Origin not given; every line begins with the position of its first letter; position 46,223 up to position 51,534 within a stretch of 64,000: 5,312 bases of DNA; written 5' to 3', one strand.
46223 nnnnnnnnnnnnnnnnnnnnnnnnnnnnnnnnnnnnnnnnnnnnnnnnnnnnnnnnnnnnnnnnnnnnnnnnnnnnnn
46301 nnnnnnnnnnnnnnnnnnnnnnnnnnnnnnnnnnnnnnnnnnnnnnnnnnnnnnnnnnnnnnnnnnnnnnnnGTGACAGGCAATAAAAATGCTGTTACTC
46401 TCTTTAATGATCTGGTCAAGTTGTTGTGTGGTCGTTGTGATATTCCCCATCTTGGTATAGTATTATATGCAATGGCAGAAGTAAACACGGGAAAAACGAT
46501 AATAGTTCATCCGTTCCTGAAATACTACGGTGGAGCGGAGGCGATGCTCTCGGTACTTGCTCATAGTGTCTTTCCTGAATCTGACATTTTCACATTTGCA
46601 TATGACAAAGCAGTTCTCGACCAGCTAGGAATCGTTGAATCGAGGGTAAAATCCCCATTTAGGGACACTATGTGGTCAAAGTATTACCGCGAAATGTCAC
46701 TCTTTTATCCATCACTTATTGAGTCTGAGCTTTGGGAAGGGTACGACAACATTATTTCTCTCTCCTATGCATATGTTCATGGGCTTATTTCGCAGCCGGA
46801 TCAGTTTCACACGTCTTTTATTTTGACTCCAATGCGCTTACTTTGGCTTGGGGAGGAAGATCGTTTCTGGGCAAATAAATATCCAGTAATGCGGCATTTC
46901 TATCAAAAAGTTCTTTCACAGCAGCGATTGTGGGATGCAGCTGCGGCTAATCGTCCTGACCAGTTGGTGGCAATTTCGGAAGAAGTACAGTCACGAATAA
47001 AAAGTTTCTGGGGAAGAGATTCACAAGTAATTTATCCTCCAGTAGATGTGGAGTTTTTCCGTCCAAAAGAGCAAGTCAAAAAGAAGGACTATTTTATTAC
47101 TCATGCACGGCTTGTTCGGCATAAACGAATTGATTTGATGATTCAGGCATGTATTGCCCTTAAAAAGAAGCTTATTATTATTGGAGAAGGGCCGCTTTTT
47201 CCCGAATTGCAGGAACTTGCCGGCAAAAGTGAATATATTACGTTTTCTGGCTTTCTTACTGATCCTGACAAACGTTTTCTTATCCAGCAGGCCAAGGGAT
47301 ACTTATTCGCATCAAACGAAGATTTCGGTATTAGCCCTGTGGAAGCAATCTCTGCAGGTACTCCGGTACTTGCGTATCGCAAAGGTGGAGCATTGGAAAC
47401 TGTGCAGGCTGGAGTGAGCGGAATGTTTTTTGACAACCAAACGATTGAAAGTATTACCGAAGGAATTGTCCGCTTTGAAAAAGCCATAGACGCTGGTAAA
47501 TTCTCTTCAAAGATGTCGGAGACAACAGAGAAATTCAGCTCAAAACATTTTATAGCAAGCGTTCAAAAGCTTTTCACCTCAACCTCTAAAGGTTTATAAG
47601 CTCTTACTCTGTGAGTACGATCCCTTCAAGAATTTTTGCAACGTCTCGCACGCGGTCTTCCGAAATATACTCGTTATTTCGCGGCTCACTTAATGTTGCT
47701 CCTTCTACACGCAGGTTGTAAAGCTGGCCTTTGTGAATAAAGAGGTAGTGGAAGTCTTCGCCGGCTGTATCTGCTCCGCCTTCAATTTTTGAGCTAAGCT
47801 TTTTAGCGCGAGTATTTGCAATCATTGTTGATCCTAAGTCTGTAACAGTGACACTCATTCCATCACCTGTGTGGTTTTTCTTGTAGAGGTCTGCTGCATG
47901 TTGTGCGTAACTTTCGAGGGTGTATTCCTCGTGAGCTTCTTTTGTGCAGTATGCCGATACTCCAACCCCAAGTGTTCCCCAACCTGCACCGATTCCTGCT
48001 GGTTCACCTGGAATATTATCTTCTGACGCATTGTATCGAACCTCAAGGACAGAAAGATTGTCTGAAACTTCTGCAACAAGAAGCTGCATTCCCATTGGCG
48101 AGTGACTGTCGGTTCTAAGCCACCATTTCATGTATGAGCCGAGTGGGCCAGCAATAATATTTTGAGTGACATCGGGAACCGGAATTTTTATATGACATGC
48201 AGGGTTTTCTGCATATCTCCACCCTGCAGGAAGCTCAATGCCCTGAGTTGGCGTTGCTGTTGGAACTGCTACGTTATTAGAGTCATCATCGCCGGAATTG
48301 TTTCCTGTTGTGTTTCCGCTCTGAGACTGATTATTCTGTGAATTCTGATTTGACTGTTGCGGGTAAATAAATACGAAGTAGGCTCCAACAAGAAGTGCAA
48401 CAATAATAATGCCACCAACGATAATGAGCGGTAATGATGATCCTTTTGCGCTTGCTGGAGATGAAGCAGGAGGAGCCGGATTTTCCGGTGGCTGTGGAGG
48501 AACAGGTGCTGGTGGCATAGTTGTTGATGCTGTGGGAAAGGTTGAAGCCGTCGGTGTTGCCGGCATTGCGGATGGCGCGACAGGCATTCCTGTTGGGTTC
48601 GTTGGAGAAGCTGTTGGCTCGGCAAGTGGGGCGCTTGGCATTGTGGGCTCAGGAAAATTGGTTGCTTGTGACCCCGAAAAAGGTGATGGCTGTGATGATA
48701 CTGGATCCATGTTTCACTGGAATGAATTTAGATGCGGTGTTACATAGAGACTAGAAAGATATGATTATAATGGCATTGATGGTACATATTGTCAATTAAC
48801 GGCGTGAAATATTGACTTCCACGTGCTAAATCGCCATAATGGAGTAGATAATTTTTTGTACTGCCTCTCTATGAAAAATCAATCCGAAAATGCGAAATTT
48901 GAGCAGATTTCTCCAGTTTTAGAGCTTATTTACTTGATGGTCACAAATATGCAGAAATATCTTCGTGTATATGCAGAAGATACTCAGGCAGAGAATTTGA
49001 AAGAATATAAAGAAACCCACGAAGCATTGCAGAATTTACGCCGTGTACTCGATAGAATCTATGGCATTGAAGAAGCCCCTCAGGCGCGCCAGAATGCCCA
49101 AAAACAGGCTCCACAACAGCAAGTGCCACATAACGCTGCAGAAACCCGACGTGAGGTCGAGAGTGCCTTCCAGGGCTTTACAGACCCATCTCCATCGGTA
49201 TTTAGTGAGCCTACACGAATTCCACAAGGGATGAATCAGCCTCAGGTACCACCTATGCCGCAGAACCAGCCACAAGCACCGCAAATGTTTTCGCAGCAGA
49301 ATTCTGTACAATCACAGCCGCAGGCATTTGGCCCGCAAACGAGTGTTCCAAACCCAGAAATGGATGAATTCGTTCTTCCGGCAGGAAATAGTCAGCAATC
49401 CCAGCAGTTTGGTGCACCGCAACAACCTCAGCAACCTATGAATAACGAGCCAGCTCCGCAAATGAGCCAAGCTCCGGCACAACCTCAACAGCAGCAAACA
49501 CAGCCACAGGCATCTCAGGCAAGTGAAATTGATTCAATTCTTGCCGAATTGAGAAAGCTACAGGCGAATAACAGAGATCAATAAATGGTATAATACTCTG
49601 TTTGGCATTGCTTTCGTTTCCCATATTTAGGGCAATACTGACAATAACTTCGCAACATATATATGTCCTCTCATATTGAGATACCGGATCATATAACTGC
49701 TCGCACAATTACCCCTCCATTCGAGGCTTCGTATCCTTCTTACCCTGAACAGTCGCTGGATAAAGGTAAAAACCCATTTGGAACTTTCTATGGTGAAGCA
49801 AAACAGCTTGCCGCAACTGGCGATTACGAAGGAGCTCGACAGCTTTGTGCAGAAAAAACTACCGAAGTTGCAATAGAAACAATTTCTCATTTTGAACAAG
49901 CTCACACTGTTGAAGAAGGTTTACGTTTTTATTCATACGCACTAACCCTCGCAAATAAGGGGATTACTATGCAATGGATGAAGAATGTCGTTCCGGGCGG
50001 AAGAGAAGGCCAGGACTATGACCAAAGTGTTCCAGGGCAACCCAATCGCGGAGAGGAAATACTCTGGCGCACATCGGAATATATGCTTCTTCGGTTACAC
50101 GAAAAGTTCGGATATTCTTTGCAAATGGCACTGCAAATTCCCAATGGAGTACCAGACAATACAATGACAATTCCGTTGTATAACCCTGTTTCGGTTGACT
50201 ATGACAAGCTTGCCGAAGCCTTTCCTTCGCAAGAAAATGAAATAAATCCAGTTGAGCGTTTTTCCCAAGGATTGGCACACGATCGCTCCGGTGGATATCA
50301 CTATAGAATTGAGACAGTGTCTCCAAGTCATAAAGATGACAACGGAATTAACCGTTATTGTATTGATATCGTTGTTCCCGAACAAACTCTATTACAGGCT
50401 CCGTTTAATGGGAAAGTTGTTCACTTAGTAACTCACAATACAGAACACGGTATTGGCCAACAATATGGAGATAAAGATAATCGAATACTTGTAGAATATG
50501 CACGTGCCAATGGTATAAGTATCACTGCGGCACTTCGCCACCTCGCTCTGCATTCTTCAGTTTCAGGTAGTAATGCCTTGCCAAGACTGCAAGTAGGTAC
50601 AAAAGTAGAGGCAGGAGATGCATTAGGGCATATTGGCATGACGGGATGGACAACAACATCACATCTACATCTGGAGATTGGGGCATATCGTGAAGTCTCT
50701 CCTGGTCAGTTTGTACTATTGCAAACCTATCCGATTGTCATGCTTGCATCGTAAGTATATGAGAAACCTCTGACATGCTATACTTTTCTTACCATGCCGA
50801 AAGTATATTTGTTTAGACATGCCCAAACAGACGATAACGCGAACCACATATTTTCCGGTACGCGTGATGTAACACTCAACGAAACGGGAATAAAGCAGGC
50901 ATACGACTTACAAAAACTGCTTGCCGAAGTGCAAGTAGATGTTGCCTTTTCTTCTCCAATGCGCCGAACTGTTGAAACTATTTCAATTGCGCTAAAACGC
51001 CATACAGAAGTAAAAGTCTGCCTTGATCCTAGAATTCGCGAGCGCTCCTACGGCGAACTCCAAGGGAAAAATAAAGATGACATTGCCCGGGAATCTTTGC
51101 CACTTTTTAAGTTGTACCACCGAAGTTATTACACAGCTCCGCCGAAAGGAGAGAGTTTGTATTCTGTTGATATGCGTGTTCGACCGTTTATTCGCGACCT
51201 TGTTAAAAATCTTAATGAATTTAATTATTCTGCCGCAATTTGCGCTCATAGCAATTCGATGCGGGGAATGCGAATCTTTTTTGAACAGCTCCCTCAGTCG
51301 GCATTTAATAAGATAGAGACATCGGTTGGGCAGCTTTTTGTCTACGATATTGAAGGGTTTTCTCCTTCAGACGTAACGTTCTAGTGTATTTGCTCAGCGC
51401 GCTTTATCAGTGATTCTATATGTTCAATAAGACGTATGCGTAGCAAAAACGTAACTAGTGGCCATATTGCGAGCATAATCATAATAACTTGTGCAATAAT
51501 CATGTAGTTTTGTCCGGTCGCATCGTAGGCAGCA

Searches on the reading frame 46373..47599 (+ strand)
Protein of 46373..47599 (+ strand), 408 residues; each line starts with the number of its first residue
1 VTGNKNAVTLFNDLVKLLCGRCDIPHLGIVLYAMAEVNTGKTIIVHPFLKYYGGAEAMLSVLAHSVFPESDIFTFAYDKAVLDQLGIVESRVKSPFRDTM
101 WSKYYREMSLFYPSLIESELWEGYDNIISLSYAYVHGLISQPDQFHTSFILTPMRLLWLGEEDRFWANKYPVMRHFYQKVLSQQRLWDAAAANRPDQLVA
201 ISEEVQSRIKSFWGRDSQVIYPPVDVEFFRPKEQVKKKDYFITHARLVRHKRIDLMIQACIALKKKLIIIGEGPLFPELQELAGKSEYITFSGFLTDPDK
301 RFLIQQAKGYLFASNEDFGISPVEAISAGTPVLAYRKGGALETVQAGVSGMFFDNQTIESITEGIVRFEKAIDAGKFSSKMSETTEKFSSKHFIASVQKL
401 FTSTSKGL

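Call 86: search_protein_families(library=pfam, proteins=[window:46373-47599:+], max_evalue=0.001)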
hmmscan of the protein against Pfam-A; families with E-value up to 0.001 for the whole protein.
window:46373-47599:+ (408 aa): 4 families
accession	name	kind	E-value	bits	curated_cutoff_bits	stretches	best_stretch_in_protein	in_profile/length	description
PF00534.26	Glycos_transf_1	-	3.1e-25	89.1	26.4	1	227-385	3-169/172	Glycosyl transferases group 1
PF13692.12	Glyco_trans_1_4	-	3.2e-18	66.8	27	1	240-367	3-138/142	Glycosyl transferases group 1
PF20706.3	GT4-conflict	-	8.4e-06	25.4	26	1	244-351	203-327/385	Family 4 Glycosyltransferase in conflict systems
PF13439.12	Glyco_transf_4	-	0.00097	19.6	28.5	0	178-227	116-169/170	Glycosyltransferase Family 4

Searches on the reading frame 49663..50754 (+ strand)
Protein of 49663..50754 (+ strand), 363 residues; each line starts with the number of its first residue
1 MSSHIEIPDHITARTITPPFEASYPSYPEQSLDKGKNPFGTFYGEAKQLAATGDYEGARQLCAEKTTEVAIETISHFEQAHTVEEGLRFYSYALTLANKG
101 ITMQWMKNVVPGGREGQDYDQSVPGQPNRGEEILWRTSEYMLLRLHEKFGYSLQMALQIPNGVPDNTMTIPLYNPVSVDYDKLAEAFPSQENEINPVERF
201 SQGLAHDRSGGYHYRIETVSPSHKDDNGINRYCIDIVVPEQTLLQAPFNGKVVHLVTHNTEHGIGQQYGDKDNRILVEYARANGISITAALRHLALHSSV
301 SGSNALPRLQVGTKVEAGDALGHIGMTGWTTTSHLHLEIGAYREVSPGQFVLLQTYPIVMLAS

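Call 57: search_protein_families(library=pfam, proteins=[window:49663-50754:+], max_evalue=0.001)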
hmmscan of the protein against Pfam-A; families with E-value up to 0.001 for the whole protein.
window:49663-50754:+ (363 aa): 1 family
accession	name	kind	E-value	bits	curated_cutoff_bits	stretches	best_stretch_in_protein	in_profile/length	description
PF01551.29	Peptidase_M23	-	2.5e-08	34.4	28.7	1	234-340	6-88/96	Peptidase family M23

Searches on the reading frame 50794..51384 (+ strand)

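Call 87: search_protein_families(library=pfam, proteins=[window:50794-51384:+], max_evalue=0.001)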
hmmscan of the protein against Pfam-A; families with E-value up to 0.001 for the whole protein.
window:50794-51384:+ (196 aa): 1 family
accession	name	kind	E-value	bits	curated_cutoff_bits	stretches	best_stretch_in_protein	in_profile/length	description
PF00300.27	His_Phos_1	-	7.3e-39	133.9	21.7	1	4-188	1-183/194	Histidine phosphatase superfamily (branch 1)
